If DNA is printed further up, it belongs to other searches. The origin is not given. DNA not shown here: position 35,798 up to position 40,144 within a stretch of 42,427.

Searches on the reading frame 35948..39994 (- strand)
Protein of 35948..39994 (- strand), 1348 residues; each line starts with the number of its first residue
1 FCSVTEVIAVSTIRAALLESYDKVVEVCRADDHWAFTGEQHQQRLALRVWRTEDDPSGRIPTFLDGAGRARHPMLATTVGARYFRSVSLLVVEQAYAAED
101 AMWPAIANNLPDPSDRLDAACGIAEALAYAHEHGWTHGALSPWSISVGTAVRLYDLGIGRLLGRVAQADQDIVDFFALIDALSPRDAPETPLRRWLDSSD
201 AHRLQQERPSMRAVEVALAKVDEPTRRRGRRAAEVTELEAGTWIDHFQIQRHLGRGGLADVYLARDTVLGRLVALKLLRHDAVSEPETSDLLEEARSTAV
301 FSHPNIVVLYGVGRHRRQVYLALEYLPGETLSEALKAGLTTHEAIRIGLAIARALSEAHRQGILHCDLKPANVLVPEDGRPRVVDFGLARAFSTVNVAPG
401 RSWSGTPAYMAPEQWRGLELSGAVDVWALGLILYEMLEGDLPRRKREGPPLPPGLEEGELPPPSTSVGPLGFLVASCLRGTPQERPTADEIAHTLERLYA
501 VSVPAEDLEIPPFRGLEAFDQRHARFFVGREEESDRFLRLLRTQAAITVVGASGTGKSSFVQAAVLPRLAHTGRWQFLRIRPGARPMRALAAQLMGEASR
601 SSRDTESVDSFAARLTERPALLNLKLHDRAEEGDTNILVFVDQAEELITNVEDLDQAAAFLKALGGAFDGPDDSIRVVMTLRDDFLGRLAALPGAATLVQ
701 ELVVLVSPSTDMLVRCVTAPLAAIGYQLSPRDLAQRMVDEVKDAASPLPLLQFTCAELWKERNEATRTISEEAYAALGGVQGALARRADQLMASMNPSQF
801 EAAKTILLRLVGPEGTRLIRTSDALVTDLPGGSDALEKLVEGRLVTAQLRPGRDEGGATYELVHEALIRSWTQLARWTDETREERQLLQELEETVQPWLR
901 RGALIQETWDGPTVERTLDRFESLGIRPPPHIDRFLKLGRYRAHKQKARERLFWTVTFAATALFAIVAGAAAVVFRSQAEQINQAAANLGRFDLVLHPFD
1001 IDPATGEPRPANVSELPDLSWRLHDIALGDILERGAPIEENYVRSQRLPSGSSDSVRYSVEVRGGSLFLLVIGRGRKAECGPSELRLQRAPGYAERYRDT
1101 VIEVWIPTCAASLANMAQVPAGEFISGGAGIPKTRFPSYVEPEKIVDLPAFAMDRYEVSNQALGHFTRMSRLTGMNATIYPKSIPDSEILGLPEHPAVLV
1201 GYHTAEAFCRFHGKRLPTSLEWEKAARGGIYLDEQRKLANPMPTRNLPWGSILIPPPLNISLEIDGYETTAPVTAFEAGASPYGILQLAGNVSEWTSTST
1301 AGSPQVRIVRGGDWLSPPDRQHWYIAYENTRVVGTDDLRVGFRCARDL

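Call 20: search_protein_families(library=pfam, proteins=[window:35948-39994:-], max_evalue=0.001)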
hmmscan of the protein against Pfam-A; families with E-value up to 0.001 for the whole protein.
window:35948-39994:- (1348 aa): 6 families
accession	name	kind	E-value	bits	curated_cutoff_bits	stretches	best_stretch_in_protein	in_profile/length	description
PF20703.3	nSTAND1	-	2e-91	307.9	27.1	1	512-902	1-375/379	Novel STAND NTPase 1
PF00069.31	Pkinase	-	1e-47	163.2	31.7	1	247-493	1-259/263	Protein kinase domain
PF07714.23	PK_Tyr_Ser-Thr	-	2.7e-34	119.1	23.1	1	248-495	2-258/258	Protein tyrosine and serine/threonine kinase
PF03781.23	FGE-sulfatase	-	1.7e-32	113.6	23.3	1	1114-1346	3-255/255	Sulfatase-modifying factor enzyme 1-like domain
PF13191.12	AAA_16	-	2.3e-08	35.2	32.6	1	527-647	2-144/167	AAA ATPase domain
PF03109.22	ABC1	-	3.2e-06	26.9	22.9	1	318-393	142-218/244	ABC1 atypical kinase-like domain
